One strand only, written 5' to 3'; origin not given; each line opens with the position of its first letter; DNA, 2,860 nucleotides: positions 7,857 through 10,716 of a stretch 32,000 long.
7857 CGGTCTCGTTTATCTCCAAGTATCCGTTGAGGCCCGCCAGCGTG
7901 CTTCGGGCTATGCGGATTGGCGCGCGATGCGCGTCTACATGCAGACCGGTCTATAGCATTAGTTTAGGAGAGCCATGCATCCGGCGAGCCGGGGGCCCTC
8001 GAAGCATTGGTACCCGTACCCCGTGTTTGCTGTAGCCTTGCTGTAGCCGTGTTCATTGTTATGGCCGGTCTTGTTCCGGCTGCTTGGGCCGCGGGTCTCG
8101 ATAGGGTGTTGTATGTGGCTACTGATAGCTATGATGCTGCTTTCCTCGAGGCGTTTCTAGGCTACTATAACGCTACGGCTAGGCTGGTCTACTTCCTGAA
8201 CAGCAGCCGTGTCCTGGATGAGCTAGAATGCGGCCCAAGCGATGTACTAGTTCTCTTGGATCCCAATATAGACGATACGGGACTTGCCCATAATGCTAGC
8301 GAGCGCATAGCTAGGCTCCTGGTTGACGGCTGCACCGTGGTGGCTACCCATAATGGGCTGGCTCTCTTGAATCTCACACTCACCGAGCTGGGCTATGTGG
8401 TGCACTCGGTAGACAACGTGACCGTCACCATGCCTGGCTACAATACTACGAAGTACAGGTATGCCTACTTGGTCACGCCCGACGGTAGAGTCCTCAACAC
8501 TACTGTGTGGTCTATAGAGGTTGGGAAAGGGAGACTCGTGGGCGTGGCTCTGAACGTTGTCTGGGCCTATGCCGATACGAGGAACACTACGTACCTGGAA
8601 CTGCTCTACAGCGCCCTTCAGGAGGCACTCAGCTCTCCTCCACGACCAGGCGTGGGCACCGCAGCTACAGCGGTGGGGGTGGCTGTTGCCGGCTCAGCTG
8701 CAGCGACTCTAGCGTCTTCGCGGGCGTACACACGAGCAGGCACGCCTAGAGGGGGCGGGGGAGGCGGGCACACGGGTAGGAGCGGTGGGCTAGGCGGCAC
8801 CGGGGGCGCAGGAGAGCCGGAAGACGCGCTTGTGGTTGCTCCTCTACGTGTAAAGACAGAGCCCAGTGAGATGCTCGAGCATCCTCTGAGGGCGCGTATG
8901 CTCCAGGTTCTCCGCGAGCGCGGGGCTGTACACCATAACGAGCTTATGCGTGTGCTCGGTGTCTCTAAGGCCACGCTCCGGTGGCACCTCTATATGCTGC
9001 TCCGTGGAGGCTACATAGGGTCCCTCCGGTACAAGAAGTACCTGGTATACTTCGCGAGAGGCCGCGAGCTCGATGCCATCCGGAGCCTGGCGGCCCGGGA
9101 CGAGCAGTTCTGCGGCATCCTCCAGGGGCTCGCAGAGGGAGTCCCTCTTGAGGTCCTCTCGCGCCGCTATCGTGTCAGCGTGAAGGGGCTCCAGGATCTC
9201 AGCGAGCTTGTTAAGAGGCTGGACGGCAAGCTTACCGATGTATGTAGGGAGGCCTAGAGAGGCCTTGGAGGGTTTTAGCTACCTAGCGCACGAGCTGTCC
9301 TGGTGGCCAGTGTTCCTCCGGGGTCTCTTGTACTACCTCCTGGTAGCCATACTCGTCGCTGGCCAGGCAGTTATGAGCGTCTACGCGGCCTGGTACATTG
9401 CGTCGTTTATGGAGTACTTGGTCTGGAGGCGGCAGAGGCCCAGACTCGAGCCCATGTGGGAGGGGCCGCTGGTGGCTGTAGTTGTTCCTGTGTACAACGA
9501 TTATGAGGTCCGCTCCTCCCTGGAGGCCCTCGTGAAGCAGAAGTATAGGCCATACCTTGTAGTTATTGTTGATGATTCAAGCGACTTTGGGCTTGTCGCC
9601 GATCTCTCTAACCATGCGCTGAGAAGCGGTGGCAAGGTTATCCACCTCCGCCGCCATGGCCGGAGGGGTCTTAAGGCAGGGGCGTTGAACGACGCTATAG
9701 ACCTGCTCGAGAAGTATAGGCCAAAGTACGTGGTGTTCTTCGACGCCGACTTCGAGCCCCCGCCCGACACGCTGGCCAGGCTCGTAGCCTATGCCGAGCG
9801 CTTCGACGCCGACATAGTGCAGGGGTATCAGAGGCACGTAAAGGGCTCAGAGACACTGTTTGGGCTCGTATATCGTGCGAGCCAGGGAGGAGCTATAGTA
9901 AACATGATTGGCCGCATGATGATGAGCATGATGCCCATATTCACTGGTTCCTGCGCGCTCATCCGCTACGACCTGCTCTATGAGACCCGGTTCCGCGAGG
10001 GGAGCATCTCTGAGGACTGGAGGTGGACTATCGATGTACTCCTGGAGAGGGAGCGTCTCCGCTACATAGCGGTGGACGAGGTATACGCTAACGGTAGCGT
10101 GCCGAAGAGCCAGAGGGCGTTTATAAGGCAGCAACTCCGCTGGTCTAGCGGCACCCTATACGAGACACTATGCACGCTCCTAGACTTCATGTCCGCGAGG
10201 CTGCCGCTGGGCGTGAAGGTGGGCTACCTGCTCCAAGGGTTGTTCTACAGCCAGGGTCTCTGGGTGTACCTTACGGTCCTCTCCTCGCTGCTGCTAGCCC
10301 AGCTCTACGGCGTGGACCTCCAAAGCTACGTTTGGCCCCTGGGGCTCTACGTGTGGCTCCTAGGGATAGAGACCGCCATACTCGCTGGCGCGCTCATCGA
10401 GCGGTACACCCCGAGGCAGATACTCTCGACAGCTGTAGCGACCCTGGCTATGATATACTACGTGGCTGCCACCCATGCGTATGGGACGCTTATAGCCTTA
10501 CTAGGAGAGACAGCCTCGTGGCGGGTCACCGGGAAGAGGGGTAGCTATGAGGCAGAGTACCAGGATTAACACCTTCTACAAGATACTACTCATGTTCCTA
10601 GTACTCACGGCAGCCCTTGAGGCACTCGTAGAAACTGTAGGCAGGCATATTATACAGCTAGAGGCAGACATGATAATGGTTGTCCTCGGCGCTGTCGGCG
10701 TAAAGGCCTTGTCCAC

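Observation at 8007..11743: Membrane wHTH, processive GT2 synthase and mini-archaeosortase operon leading into a cannula(Can)-like fibre gene: candidate undescribed archaeal matrix-assembly module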

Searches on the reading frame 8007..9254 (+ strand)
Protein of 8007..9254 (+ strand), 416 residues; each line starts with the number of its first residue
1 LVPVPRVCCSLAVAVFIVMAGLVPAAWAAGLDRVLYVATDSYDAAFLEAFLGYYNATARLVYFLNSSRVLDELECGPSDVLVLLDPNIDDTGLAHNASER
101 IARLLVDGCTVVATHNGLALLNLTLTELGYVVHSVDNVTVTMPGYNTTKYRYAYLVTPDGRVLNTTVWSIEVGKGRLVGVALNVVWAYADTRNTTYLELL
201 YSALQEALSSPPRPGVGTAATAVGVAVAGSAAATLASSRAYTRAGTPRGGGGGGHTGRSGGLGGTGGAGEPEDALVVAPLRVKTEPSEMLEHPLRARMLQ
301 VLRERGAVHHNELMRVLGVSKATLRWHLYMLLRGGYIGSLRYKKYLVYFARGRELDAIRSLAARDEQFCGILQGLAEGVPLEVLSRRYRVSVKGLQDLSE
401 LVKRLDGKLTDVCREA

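Call 3: search_protein_families(library=pfam, proteins=[window:8007-9254:+], max_evalue=0.1)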
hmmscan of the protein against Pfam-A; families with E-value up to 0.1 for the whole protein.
window:8007-9254:+ (416 aa): 10 families
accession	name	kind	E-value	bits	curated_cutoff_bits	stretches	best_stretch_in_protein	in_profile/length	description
PF12840.13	HTH_20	-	1.7e-07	31.5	27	1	290-335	1-46/51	Helix-turn-helix domain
PF08220.18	HTH_DeoR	-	0.00019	21.5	21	1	296-325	3-32/57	DeoR-like helix-turn-helix domain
PF01022.26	HTH_5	-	0.0016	18.7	22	1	293-337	2-45/47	Bacterial regulatory protein, arsR family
PF13412.12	HTH_24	-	0.0022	18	21.9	1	297-337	7-47/48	Winged helix-turn-helix DNA-binding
PF24266.1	HTH_HVO_0163_N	-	0.043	14.3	31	1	295-351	4-60/70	HVO_0163, N-terminal HTH domain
PF19187.6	HTH_PafC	-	0.049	13.9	32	0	297-339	8-50/115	PafC helix-turn-helix domain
PF25213.1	HVO_A0261_N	-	0.059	13.7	35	0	291-328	9-45/86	HVO_A0261 N-terminal domain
PF20432.4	Xre-like-HTH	-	0.062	14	25.8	0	292-326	8-42/63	Antitoxin Xre-like helix-turn-helix domain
PF20059.4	DUF6458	-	0.064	14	27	0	203-245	19-62/78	Domain of unknown function (DUF6458)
PF09339.16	HTH_IclR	-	0.068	13.4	22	0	299-337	9-48/52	IclR helix-turn-helix domain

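Call 4: search_protein_families(library=ncbifam, proteins=[window:8007-9254:+], max_evalue=0.1)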
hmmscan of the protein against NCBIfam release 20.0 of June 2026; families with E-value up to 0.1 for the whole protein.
window:8007-9254:+ (416 aa): 8 families
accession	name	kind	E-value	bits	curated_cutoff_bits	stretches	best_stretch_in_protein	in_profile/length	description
NF033788.1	HTH_metalloreg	subfamily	4.9e-06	26.3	55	1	288-357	6-75/77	metalloregulator ArsR/SmtB family transcription factor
NF033789.1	repress_SdpR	subfamily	0.0026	17.6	100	1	290-348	5-62/79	autorepressor SdpR family transcription factor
NF041413.1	ArsR_Rv2640c_fam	equivalog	0.0035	17.7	155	1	272-361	27-112/118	Rv2640c family ArsR-like transcriptional regulator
NF007316.0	PRK09802.1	equivalog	0.0048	16.1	351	1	295-333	19-57/269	DeoR family transcriptional regulator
TIGR04176.1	MarR_EPS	equivalog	0.0094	16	88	0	293-338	4-49/105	MarR family EPS-associated transcriptional regulator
TIGR01884.1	cas_HTH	subfamily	0.025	14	60.2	1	285-343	131-194/202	CRISPR-associated CARF protein Csa3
NF040755.1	AgaR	equivalog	0.026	13.7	260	1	295-337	8-50/256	transcriptional repressor AgaR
NF053755.1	MsvR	equivalog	0.04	13.6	220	1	288-339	8-58/236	transcriptional factor MsvR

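Call 102: search_solved_structures(query=A10, max_evalue=1)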
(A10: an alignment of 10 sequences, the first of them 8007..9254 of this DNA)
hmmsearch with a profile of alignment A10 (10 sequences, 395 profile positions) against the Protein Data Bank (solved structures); distinct sequences matched with E-value up to 1: 38.
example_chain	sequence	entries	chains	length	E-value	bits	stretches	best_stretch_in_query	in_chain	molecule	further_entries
5duk_A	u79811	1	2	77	2.8e-06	29.7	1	264-334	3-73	putative DNA binding protein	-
1ub9_A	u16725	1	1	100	1.7e-05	27.1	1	261-319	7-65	Hypothetical protein PH1061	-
3pqj_A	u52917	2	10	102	4.9e-05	25.6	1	265-340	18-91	Biofilm growth-associated repressor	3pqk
3f6v_A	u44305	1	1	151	0.00015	24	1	251-336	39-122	Possible transcriptional regulator, ArsR family protein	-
5znx_A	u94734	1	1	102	0.0002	23.6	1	266-340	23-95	Transcriptional activator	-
3jth_A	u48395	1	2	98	0.00022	23.5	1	266-340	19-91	Transcription activator HlyU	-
2p4w_A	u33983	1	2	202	0.00041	22.6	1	265-316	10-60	Transcriptional regulatory protein arsR family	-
6j0e_A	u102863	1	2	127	0.00054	22.2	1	266-314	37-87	Arsenic responsive repressor ArsR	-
1y0u_A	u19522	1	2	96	0.00083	21.6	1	265-311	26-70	arsenical resistance operon repressor, putative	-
4k2e_A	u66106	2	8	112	0.0013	20.9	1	266-341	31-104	Transcriptional activator HlyU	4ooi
6jmi_A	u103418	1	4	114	0.0028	19.8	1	262-349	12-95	Uncharacterized HTH-type transcriptional regulator Rv0081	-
8qkf_A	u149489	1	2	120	0.003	19.7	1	266-325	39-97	ArsR family transcriptional regulator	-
6j05_A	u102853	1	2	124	0.0037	19.4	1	262-341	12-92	Transcriptional regulator ArsR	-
2zkz_A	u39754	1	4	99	0.0037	19.4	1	266-307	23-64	Transcriptional repressor pagR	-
2efn_A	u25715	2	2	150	0.0088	18.2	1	274-315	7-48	150aa long hypothetical transcriptional regulator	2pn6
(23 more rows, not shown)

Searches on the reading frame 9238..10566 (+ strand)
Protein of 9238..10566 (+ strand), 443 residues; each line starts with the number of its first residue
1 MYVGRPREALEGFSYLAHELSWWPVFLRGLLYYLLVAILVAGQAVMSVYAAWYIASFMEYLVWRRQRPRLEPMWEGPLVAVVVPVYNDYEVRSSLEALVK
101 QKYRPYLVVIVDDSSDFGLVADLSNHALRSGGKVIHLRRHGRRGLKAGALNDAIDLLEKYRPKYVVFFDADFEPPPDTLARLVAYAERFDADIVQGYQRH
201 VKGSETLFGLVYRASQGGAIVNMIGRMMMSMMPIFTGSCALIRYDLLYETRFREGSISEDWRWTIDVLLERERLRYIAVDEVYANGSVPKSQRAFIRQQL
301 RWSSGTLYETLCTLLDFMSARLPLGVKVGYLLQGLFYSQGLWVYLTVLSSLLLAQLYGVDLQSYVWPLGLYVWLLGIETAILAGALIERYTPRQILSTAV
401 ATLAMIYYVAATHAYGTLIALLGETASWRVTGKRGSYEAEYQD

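Call 3: search_protein_families(library=pfam, proteins=[window:9238-10566:+], max_evalue=0.1)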
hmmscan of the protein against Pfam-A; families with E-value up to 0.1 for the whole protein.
window:9238-10566:+ (443 aa): 5 families
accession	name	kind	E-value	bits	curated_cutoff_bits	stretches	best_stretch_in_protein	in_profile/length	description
PF00535.33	Glycos_transf_2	-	7.1e-22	78.6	23.3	1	81-248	2-165/168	Glycosyl transferase family 2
PF13641.12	Glyco_tranf_2_3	-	8.3e-18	65.7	27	1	79-305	3-230/230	Glycosyltransferase like family 2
PF13632.12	Glyco_trans_2_3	-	7.9e-14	52.4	27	1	164-373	1-194/198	Glycosyl transferase family group 2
PF13506.12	Glyco_transf_21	-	0.00085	19.3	21.7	1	151-303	20-173/174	Glycosyl transferase family 21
PF00465.25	Fe-ADH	-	0.03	14.4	31.3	1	145-194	34-84/168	Iron-containing alcohol dehydrogenase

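Call 4: search_protein_families(library=ncbifam, proteins=[window:9238-10566:+], max_evalue=0.1)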
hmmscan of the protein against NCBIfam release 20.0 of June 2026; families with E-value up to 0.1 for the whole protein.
window:9238-10566:+ (443 aa): 16 families
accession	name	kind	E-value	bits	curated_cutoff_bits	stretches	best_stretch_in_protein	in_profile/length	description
TIGR03937.1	PgaC_IcaA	equivalog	5.4e-12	45.4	422.3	1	44-354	10-314/407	poly-beta-1,6-N-acetyl-D-glucosamine synthase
TIGR03469.1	HpnB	hypoth_equivalog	2.3e-09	36.7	379.25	1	48-194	8-168/386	hopene-associated glycosyltransferase HpnB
NF007482.0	PRK10073.1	equivalog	3.2e-08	33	423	1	77-197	6-121/334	glycosyltransferase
TIGR04242.1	nodulat_NodC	equivalog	6.7e-08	31.9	550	1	248-314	225-292/395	chitooligosaccharide synthase NodC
NF041875.1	EPS_EpsD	equivalog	2e-06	27.4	370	1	79-200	1-118/325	exopolysaccharide biosynthesis glycosyltransferase EpsD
TIGR03030.1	CelA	equivalog_domain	3.7e-06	25.3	699.1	2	235-307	307-378/714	UDP-forming cellulose synthase catalytic subunit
NF047683.1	TeichurnBiosyTuaG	equivalog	5.9e-06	26.1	400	1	76-188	5-113/252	teichuronic acid biosynthesis protein TuaG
NF007986.1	PRK10714.1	equivalog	2.8e-05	23.3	529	1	79-200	8-127/316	undecaprenyl-phosphate 4-deoxy-4-formamido-L-arabinose transferase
NF053846.1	glyco_with_XrtP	equivalog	0.00032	19.5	520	1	44-231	10-200/440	XrtP-associated glycosyltransferase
NF053739.1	GlytfEpsEBac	equivalog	0.0011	18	450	1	77-155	1-79/265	glycosyltransferase EpsE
NF038299.1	EPS_HpsN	equivalog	0.0016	17.4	425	1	77-196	1-117/317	hormogonium polysaccharide biosynthesis glycosyltransferase HpsN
TIGR03111.1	glyc2_xrt_Gpos1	hypoth_equivalog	0.0032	16.3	363.95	1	54-188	26-158/439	TIGR03111 family XrtG-associated glycosyltransferase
NF045692.1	OglycostaseCruG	equivalog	0.0055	15.7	600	1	78-201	42-167/386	2'-O-glycosyltransferase CruG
NF058614.1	PPMAGASynPpgS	equivalog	0.019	14.4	370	1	80-197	3-112/226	polyprenyl-phospho-N-acetylgalactosaminyl synthase PpgS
NF050050.1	ProtGlycPglI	equivalog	0.024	14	500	1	77-186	2-108/306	GalNAc(5)-diNAcBac-PP-undecaprenol beta-1,3-glucosyltransferase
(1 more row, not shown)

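Call 43: find_related_loci(query=A4, collection=genome_contigs, flank=10000)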
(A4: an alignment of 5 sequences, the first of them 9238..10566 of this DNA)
Query A4 (443 aa) in genome_contigs; peptide patterns used: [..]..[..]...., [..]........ (x = any residue, [..] = any of these).
41 stretches matched a pattern; 10 encode a relative of the query (tblastn E <= 1e-3); 10 distinct loci.
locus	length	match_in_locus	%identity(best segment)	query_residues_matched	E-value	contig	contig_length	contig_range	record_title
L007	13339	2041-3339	51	14-443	1e-136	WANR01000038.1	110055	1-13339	MAG: Desulfurococcales archaeon isolate S141_84_esom k151_336969, whole genome shotgun sequence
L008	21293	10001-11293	50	19-443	8e-134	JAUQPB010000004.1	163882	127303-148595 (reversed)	MAG: Thermoproteota archaeon isolate DRTY-1.bins.6.201808 NODE_54_length_163882_cov_125.111569, whole genome shotgun seq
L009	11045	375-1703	52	5-443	4e-124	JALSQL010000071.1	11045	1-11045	MAG: Acidilobaceae archaeon isolate 356-284_metabat2_scaf2bin.137 356-284_scaffold_3388_c1, whole genome shotgun sequenc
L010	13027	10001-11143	52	63-443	9e-116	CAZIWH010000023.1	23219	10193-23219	MAG TPA_asm: uncultured Hyperthermus sp. isolate SRP163575_co1_287 genome assembly, contig: NODE_4508_length_23219_cov_5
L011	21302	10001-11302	45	13-443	1e-103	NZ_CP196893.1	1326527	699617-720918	Thermogladius sp. 4427co chromosome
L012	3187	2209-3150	50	15-320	2e-90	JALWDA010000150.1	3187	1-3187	MAG: Desulfurococcales archaeon isolate T11_maxbin2_scaf2bin.227 T11_NODE_35864_length_3187_cov_1.566340, whole genome s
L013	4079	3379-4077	50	9-233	1e-60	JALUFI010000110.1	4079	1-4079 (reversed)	MAG: Pyrodictiaceae archaeon isolate S143_metabat2_scaf2bin.055 S143_NODE_25418_length_4079_cov_3.763664, whole genome s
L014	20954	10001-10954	23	35-353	2e-13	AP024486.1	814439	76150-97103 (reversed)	MAG: Candidatus Micrarchaeota archaeon ARM-1 DNA, complete genome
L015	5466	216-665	30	77-213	4e-7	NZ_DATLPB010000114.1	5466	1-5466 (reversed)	MAG: Acidocella sp. isolate SMAG_U13841 k141_1126294, whole genome shotgun sequence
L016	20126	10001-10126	50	77-115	6e-5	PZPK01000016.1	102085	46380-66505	MAG: Oleiphilus sp. isolate bin156 scaffold_248, whole genome shotgun sequence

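Call 62: search_solved_structures(query=A4, max_evalue=0.001, show_alignments=1)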
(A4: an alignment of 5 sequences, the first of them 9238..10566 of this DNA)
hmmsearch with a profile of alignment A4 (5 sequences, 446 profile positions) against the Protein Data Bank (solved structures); distinct sequences matched with E-value up to 0.001: 13.
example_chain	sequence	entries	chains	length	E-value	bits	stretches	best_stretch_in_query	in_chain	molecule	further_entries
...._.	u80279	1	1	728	1.3e-12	50.7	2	236-355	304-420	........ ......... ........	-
4hg6_A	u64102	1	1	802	1.7e-12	50.3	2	236-355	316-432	Cellulose Synthase Subunit A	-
4p00_A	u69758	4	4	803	1.7e-12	50.3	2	236-355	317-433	Cellulose Synthase A subunit | Cellulose Synthase subunit A | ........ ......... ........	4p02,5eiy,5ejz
5mlz_A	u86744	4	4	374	4.5e-09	39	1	75-230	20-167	Dolichol monophosphate mannose synthase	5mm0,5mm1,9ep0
6yv7_A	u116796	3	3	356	7.3e-07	31.7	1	73-307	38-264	Glycosyl transferase, family 2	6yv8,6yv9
6yv7_B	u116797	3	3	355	7.6e-07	31.7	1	73-307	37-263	Glycosyl transferase, family 2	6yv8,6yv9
2z87_A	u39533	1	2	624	1.3e-05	27.5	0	80-189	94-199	Chondroitin synthase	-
2z86_A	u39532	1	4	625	1.4e-05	27.5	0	80-189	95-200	Chondroitin synthase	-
5ekp_C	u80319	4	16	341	5.4e-05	25.6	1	80-253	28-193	Uncharacterized glycosyltransferase sll0501 | Glycosyltransferase sll0501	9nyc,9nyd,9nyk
9nye_A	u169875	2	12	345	5.5e-05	25.5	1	80-253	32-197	Glycosyltransferase sll0501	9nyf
5eke_A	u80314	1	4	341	5.8e-05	25.4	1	80-253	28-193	Uncharacterized glycosyltransferase sll0501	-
3bcv_A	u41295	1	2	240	0.00012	24.5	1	78-196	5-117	Putative glycosyltransferase protein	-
6h1j_A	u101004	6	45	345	0.00012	24.4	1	76-240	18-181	Probable ss-1,3-N-acetylglucosaminyltransferase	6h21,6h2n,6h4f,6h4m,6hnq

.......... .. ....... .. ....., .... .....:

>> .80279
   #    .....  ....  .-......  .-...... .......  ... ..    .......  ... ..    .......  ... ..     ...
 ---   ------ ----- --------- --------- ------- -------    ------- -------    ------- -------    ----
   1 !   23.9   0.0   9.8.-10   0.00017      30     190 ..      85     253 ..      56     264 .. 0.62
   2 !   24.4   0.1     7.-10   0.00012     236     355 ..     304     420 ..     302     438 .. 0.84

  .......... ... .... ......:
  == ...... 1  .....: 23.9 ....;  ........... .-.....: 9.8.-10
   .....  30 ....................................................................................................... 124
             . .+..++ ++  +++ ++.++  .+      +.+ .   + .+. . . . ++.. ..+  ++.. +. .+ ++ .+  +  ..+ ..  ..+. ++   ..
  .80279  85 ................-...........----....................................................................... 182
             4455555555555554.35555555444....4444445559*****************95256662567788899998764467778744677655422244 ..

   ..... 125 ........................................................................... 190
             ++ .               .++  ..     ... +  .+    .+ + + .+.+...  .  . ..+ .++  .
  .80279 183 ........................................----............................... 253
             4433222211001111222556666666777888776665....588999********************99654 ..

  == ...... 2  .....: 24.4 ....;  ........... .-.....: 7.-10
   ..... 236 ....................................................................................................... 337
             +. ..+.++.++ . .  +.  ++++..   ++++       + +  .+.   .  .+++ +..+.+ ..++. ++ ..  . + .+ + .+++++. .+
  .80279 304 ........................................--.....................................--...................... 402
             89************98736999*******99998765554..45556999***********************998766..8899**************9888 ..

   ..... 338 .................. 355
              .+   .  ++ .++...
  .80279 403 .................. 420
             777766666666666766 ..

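Call 67: search_protein_families(library=pfam, proteins=[L007:3876-5585:+, L008:11797-13515:+, L009:3351-5051:+], max_evalue=1)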
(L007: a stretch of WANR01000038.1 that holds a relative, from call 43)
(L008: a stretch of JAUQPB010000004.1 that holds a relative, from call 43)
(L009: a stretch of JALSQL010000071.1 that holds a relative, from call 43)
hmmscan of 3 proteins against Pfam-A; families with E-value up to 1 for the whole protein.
L007:3876-5585:+ (570 aa): 0 families

L008:11797-13515:+ (573 aa): 3 families
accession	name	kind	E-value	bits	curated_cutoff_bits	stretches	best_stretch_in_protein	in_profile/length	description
PF07019.17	EMC6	-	0.05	14.5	23.3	1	184-220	10-52/81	EMC6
PF08535.16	KorB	-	0.052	14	22.3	1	472-513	9-50/89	KorB domain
PF06985.17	HET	-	0.086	13.6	22.5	1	453-485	22-54/146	Heterokaryon incompatibility protein (HET)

L009:3351-5051:+ (567 aa): 0 families

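Call 68: search_protein_families(library=ncbifam, proteins=[L007:3876-5585:+, L008:11797-13515:+, L009:3351-5051:+, L007:45-839:+, L008:8177-8935:+, L011:8098-8808:+], max_evalue=1)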
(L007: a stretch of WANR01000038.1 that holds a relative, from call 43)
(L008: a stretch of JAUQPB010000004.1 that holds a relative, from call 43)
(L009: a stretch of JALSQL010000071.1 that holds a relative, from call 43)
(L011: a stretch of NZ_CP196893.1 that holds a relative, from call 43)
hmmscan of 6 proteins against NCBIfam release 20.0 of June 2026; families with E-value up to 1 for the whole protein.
L007:3876-5585:+ (570 aa): 1 family
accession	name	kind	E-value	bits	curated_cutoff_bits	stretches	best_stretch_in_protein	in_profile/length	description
TIGR04103.1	rSAM_nif11_3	equivalog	0.22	10.1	725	1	25-81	189-247/412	nif11-class peptide radical SAM maturase 3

L008:11797-13515:+ (573 aa): 1 family
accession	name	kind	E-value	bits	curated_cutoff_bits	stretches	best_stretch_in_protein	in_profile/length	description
NF052683.1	UBP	equivalog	0.018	15.4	90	1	449-512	15-78/102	UBP family nucleoid-associated protein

L009:3351-5051:+ (567 aa): 2 families
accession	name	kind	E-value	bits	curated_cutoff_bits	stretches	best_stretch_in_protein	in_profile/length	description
TIGR02579.1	cas_csx3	equivalog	0.13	12.6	55.4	1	386-421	29-64/83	CRISPR-associated ring nuclease Crn3/Csx3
NF041030.1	Mre11_Halo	equivalog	0.13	11.4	550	1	443-507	59-123/361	DNA double-strand break repair protein Mre11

L007:45-839:+ (265 aa): 1 family
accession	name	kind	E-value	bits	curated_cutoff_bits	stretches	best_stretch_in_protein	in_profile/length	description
NF033207.2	midcut_by_XrtH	subfamily_domain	0.018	15.1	45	0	202-243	24-64/175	midcut-by-XrtH protein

L008:8177-8935:+ (253 aa): 0 families

L011:8098-8808:+ (237 aa): 1 family
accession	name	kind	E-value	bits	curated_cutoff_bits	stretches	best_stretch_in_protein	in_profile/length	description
TIGR02200.1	GlrX_actino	hypoth_equivalog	0.15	12.5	89.5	1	132-179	25-73/77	mycoredoxin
